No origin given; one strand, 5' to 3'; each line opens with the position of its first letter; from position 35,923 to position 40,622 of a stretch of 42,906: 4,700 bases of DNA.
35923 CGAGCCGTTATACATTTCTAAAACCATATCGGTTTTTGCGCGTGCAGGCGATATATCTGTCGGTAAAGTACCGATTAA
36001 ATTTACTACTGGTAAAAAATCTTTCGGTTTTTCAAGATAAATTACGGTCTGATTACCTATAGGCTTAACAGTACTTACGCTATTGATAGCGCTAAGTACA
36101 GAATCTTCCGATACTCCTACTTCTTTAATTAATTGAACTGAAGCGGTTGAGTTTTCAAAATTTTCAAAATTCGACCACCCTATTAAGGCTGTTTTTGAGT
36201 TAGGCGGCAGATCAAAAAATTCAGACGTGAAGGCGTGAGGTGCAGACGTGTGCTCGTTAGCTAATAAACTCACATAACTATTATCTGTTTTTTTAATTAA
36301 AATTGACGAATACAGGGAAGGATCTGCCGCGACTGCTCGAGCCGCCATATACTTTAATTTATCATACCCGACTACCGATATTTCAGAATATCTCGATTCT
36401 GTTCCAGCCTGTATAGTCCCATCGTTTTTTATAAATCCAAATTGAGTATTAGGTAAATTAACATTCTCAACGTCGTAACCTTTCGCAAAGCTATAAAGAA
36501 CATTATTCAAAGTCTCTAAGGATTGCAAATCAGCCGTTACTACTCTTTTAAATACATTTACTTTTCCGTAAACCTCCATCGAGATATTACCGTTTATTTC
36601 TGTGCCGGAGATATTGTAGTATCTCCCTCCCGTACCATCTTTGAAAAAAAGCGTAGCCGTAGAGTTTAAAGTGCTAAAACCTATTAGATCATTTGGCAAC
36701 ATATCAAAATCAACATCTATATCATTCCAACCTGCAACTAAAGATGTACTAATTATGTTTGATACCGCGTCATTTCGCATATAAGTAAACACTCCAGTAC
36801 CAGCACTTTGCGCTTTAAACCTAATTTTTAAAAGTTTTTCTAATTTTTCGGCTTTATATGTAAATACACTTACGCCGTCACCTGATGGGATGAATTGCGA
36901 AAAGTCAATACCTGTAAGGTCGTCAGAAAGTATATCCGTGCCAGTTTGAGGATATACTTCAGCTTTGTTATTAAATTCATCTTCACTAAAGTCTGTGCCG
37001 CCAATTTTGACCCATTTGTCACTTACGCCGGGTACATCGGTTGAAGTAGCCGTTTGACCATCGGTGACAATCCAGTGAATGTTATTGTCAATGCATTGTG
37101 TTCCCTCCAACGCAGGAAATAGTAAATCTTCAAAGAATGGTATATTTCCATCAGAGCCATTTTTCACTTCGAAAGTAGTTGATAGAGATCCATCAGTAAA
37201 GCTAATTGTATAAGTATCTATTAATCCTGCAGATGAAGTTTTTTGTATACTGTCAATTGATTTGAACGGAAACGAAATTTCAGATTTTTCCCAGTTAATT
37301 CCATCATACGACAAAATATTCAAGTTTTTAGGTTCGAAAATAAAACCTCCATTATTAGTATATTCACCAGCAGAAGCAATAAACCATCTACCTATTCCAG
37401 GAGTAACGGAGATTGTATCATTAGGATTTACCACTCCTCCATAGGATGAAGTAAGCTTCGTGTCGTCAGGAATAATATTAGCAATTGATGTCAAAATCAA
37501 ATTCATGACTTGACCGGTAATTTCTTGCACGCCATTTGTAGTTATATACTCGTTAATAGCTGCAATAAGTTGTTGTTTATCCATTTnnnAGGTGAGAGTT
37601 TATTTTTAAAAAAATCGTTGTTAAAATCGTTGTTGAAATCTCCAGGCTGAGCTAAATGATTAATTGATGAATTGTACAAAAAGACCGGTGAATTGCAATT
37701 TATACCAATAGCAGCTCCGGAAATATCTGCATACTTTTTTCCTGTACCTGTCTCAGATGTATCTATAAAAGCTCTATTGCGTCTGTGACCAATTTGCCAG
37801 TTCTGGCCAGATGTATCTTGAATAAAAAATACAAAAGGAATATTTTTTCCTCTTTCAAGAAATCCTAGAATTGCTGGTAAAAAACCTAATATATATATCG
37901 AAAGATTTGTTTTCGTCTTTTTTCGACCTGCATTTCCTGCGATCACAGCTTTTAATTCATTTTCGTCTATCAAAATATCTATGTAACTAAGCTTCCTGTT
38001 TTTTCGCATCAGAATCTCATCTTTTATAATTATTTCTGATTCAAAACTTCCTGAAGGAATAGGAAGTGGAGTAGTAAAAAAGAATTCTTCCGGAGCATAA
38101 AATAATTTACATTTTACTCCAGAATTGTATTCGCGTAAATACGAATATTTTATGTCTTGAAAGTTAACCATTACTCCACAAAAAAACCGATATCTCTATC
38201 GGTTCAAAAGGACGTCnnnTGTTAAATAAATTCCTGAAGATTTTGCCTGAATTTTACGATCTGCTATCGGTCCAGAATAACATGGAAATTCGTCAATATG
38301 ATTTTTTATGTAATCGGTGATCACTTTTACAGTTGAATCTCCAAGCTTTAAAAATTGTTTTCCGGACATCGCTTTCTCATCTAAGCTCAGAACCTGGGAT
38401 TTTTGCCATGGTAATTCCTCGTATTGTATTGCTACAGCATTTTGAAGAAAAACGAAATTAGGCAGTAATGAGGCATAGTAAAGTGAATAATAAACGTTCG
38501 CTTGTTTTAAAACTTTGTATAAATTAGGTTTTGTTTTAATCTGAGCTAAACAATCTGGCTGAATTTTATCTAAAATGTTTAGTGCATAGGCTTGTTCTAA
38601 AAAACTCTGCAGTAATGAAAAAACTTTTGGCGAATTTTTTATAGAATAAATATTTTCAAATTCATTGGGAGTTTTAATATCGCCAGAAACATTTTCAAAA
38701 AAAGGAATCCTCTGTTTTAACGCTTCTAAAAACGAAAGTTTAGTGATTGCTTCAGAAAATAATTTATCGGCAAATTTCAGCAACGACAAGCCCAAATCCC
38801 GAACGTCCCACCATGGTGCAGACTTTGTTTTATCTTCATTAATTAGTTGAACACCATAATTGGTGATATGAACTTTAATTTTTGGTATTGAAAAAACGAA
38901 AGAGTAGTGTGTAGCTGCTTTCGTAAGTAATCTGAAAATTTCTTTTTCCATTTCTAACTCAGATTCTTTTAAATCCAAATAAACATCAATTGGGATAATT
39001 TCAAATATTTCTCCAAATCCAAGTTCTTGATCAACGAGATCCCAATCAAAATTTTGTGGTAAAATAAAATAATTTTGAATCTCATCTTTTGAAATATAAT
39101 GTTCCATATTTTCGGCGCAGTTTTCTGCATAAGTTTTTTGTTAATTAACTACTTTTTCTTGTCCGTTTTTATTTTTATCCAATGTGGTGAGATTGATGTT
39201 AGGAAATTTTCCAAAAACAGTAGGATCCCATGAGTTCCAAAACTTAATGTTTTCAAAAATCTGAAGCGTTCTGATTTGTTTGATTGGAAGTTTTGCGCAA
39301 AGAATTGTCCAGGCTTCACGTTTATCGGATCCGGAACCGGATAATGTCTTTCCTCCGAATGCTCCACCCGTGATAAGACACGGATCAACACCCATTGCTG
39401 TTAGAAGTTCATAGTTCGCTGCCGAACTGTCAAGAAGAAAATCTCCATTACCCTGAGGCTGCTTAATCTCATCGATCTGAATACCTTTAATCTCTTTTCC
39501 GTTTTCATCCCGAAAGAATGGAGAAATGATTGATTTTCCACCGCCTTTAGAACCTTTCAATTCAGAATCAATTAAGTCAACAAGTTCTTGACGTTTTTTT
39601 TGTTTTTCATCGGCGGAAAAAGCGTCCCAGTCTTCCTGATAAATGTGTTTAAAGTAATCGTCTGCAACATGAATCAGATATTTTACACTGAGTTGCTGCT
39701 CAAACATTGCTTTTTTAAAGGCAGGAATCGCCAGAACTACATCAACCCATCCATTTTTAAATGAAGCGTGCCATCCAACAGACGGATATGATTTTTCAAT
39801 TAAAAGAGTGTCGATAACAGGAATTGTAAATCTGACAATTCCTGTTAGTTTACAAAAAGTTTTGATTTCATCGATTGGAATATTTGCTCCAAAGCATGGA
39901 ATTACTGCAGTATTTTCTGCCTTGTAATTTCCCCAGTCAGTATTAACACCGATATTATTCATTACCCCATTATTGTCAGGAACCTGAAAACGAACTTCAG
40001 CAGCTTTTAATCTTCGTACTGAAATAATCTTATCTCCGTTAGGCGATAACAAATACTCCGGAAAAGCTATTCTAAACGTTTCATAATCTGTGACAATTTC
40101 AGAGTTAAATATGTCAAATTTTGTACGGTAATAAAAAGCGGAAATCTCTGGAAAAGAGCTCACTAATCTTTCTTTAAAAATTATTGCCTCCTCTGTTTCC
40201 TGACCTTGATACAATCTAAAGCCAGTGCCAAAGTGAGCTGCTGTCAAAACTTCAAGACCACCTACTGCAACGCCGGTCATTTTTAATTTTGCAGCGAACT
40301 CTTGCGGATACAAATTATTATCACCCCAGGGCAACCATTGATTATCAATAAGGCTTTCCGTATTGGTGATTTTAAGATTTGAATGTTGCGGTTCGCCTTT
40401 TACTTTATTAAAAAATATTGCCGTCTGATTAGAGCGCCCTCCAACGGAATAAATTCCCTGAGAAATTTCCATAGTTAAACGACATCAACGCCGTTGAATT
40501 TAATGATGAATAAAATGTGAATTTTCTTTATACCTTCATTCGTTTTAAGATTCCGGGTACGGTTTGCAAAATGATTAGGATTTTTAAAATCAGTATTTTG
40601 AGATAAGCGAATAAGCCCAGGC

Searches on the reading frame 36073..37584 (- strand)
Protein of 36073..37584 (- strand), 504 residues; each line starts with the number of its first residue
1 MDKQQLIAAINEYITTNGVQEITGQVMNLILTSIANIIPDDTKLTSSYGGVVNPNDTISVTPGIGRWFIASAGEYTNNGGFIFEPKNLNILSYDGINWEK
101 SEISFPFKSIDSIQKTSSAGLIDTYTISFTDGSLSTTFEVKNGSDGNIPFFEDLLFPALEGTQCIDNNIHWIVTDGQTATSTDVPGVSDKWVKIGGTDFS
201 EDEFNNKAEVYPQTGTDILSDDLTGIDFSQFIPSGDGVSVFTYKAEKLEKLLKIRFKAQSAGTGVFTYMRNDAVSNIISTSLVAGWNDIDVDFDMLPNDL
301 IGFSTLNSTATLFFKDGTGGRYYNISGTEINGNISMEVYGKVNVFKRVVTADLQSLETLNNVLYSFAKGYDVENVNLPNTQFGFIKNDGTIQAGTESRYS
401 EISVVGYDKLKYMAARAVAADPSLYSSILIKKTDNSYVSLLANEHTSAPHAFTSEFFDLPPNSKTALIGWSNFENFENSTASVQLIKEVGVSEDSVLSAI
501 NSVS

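Call 87: predict_structure(alignment_id=A3)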
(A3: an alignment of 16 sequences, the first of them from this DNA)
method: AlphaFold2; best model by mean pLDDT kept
length: 504 residues; sequences in the alignment: 16
mean_pLDDT: 70.4   pTM: 0.38
mean pLDDT of the five models: 70.4, 63.9, 58.7, 57.3, 55.5
residues with pLDDT >= 90: 101; 70-90: 166; 50-70: 152; < 50: 85
segments of 3 or more residues with pLDDT < 50: 38-44, 143-161, 351-353, 355-372, 379-383, 393-397, 417-424, 473-476, 496-504
pLDDT, mean of each block of 10 residues (from residue 1): 57 62 58 52 62 89 84 91 86 90 67 71 69 68 42 32 65 79 77 68 59 72 87 81 89 95 95 94 96 93 93 86 84 92 56 47 43 49 50 50 74 59 61 84 57 75 77 50 65 49 36
secondary structure, 60 per line:
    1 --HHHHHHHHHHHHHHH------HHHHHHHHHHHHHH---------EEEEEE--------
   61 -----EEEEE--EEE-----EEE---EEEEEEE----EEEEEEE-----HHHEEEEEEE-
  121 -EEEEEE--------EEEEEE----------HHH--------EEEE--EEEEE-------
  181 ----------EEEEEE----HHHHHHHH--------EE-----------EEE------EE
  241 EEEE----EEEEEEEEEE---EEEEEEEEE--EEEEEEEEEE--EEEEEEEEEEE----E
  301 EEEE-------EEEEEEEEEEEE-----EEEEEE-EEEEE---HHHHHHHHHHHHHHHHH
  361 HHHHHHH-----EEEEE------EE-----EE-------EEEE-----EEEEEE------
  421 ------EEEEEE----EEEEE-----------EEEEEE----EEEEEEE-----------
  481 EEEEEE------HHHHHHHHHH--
elements in order: H3-17 H24-37 E47-52 E66-70 E73-75 E81-83 E87-93 E98-104 E113-119 E122-127 E136-141 E163-166 E169-173 E191-196 H201-208 E230-232 E239-244 E249-258 E262-270 E273-282 E285-295 E300-304 E312-323 E329-334 E336-340 H344-367 E373-377 E400-403 E409-414 E427-432 E437-441 E453-458 E463-469 E481-486 H493-502

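Call 89: fold_search(model_id=the predicted structure, library=pdb)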
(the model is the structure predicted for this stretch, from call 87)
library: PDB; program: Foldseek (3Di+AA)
matches with E <= 10: 1586; with E <= 0.001: 11
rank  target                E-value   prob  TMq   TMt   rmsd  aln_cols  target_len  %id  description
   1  4w8j                  7.8e-05  0.85  0.15  0.08  34.9       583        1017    9  Structure of the full-length insecticidal protein Cry1Ac reveals intriguing details of toxin packaging into in vivo form (released 2014-09-17)
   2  9eui_Q                9.6e-05  0.99  0.18  0.11  21.9       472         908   10  Cryo-EM structure of Staphylococcus aureus bacteriophage phi812 baseplate in the post-contraction state - complete (released 2025-04-09)
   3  4x6r_B                3.0e-04  0.72  0.12  0.17  15.7       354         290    9  An Isoform-specific Myristylation Switch Targets RIIb PKA Holoenzymes to Membranes (released 2015-07-22)
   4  6i56_B                3.2e-04  0.99  0.14  0.23  20.3       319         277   10  Crystal structure of PBSX exported protein XepA (released 2019-11-20)
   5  6i56_C                3.2e-04  0.97  0.13  0.22  20.7       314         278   10  Crystal structure of PBSX exported protein XepA (released 2019-11-20)
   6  8w7n                  3.4e-04  0.38  0.11  0.07  37.9       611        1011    9  Crystal structure of the in-cell Cry1Aa purified from Bacillus thuringiensis (released 2024-03-06)
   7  6i56_A                4.6e-04  0.98  0.13  0.22  20.2       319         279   10  Crystal structure of PBSX exported protein XepA (released 2019-11-20)
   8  6ala_A                4.8e-04  0.93  0.14  0.21  18.8       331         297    7  Crystal structure of H108A peptidylglycine alpha-hydroxylating monooxygenase (PHM) in complex with citrate (released 2018-07-18)
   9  8k11_A                4.8e-04  0.69  0.12  0.19  16.4       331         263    8  SID1 transmembrane family member 2 (released 2024-07-10)
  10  2qcs_B                5.9e-04  0.51  0.10  0.14  16.1       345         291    9  A complex structure between the Catalytic and Regulatory subunit of Protein Kinase A that represents the inhibited sta (released 2007-11-06)
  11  4lo8_A                8.1e-04  0.90  0.14  0.24  16.4       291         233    8  HA70(D3)-HA17 (released 2013-10-30)
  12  5wm0                  1.2e-03  1.00  0.14  0.21   9.7       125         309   13  Crystal structure of apo wild type peptidylglycine alpha-hydroxylating monooxygenase (PHM) soaked with peptide (peptide  (released 2018-07-18)
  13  6i56_D                1.2e-03  0.94  0.13  0.22  20.2       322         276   10  Crystal structure of PBSX exported protein XepA (released 2019-11-20)
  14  6f2p                  1.2e-03  0.91  0.15  0.08  17.9       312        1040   10  Structure of Paenibacillus xanthan lyase to 2.6 A resolution (released 2018-12-05)
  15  4lo7_E                1.2e-03  0.87  0.14  0.25  16.4       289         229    8  HA70(D3)-HA17-HA33 (released 2013-10-30)
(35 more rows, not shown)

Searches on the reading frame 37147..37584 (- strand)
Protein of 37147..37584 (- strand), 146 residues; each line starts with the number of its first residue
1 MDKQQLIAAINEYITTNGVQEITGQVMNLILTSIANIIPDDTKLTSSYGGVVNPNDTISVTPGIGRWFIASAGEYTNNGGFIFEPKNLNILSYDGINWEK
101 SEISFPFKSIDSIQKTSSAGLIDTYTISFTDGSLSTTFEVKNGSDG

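Call 90: search_dna_similar(query=window:37147-37584:-, collection=phages, mode=protein, max_evalue=0.001, max_rows=30)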
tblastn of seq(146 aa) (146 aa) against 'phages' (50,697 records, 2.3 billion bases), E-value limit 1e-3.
No match.

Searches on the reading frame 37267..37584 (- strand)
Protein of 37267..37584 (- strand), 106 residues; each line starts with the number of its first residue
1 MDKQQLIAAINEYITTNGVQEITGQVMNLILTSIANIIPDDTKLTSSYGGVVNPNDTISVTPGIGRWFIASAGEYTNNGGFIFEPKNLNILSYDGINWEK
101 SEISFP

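Call 32: find_related_loci(query=A1, collection=genome_contigs, flank=6000)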
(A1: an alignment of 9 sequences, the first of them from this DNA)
Query A1 (106 aa) in genome_contigs; peptide patterns used: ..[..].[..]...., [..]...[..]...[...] (x = any residue, [..] = any of these).
32 stretches matched a pattern, but none encodes a relative of the query by tblastn (E <= 1e-3).

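Call 34: find_related_loci(query=A1, collection=viral_contigs, flank=6000)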
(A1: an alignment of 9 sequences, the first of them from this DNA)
Query A1 (106 aa) in viral_contigs; peptide patterns used: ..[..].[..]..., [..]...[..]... (x = any residue, [..] = any of these).
42 stretches matched a pattern; 10 encode a relative of the query (tblastn E <= 1e-3); 10 distinct loci.
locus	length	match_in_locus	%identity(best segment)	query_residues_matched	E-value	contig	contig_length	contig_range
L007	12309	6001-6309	73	1-103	2e-46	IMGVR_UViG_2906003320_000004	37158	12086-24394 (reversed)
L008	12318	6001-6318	66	1-106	1e-44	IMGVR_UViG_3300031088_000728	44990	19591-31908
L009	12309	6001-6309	58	1-103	2e-37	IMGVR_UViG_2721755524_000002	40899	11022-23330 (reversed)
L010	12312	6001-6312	48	1-106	6e-31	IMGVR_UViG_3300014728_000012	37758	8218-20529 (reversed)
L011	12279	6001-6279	31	4-101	3e-10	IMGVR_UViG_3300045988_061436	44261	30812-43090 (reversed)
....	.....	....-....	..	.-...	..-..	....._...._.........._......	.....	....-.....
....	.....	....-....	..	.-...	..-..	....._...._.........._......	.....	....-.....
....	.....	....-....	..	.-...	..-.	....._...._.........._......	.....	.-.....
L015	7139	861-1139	30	4-101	2e-9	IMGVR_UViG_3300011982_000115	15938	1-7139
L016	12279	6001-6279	29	4-101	7e-9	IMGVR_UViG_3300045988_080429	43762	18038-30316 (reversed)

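Call 81: search_protein_families(library=pfam, proteins=[L007:6001-8001:+, L009:6001-7956:+, L008:6001-7149:+, L010:6001-7161:+], max_evalue=0.01)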
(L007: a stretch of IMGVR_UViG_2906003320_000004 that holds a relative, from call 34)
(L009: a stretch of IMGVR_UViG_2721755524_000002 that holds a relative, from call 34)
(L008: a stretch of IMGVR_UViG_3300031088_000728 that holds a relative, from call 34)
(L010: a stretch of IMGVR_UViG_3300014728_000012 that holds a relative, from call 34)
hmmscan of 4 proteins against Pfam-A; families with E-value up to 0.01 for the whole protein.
L007:6001-8001:+ (667 aa): 1 family
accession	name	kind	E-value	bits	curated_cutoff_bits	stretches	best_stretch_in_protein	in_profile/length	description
PF13472.12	Lipase_GDSL_2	-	3.1e-06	28.2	32.9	1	499-646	1-171/178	GDSL-like Lipase/Acylhydrolase family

L009:6001-7956:+ (652 aa): 0 families

L008:6001-7149:+ (383 aa): 0 families

L010:6001-7161:+ (387 aa): 0 families

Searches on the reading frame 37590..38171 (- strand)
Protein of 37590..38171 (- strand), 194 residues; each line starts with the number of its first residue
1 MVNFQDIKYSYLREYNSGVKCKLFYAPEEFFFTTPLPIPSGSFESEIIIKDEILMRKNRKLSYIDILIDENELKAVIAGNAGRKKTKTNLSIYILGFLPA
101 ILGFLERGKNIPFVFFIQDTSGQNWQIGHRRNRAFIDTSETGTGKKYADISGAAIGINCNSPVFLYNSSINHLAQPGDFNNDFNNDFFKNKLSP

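Call 8: search_protein_families(library=phrogs, proteins=[window:37590-38171:-], max_evalue=0.001)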
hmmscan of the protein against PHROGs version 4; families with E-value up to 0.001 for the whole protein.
window:37590-38171:- (194 aa): 0 families

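Call 10: search_protein_families(library=pfam, proteins=[window:37590-38171:-], max_evalue=0.01)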
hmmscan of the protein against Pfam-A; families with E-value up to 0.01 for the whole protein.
window:37590-38171:- (194 aa): 0 families

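Call 84: search_solved_structures(query=A4, max_evalue=10, show_alignments=0)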
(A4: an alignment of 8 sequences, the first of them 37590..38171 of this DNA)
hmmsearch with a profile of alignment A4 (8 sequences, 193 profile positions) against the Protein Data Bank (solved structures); distinct sequences matched with E-value up to 10: 3.
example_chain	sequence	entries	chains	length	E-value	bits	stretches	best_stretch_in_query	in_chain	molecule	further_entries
9cly_A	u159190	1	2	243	0.37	13.5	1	80-175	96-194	CylG protein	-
5d74_A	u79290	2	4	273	1.1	11.9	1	105-152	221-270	Putative phage lysin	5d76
3wx7_A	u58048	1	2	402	1.6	11.4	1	98-130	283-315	Chitin oligosaccharide deacetylase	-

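Call 86: search_protein_families(library=ncbifam, proteins=[window:37590-38171:-], max_evalue=0.01)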
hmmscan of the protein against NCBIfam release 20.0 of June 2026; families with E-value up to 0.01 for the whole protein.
window:37590-38171:- (194 aa): 0 families

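Call 91: search_dna_similar(query=window:37590-38171:-, collection=phages, mode=protein, max_evalue=0.001, max_rows=20)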
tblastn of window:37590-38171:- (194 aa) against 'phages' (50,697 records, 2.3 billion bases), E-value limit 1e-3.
Records with a match: 2; places in all: 2; records where one place covers at least 80% of the query: 0.
Best place of each record, by identity: <60% 2.
By first word of the organism name: Polaribacter 2.
By host as written in the record: Polaribacter sp. AHE13PA 2.
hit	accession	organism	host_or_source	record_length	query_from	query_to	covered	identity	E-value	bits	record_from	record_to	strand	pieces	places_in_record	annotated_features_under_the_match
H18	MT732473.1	Polaribacter phage Leef_1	Polaribacter sp. AHE13PA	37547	64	164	52%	26.6%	7e-4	45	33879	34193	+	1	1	hypothetical protein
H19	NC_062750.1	Polaribacter phage Leef_1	Polaribacter sp. AHE13PA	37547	64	164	52%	26.6%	7e-4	45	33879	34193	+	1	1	hypothetical protein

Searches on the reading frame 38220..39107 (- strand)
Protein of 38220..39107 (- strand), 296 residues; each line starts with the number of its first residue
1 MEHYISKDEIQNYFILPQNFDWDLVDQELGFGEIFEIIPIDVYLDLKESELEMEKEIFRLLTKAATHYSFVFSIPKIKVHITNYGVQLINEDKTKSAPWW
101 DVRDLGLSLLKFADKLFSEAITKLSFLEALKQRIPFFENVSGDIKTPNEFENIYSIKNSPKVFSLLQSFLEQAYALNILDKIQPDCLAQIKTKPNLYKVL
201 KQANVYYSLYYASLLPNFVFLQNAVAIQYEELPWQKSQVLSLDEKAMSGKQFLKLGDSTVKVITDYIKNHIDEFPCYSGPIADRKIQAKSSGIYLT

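Call 8: search_protein_families(library=phrogs, proteins=[window:38220-39107:-], max_evalue=0.001)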
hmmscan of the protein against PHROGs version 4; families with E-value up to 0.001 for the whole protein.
window:38220-39107:- (296 aa): 0 families

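Call 10: search_protein_families(library=pfam, proteins=[window:38220-39107:-], max_evalue=0.01)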
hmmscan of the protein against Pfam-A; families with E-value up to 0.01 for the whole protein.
window:38220-39107:- (296 aa): 1 family
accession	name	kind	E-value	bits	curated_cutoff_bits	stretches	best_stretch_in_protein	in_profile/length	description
PF20459.4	DUF6712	-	1.5e-08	35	25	1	48-124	25-101/121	Family of unknown function (DUF6712)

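Call 86: search_protein_families(library=ncbifam, proteins=[window:38220-39107:-], max_evalue=0.01)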
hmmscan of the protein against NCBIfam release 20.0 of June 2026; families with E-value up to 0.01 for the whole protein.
window:38220-39107:- (296 aa): 0 families

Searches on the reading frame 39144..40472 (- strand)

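Call 8: search_protein_families(library=phrogs, proteins=[window:39144-40472:-], max_evalue=0.001)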
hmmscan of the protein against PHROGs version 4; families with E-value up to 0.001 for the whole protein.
window:39144-40472:- (443 aa): 1 family
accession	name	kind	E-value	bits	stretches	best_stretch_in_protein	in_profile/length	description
phrog_11226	-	head and packaging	1.1e-06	28.9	0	147-208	107-163/388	portal protein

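Call 10: search_protein_families(library=pfam, proteins=[window:39144-40472:-], max_evalue=0.01)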
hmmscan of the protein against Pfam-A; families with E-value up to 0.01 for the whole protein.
window:39144-40472:- (443 aa): 0 families
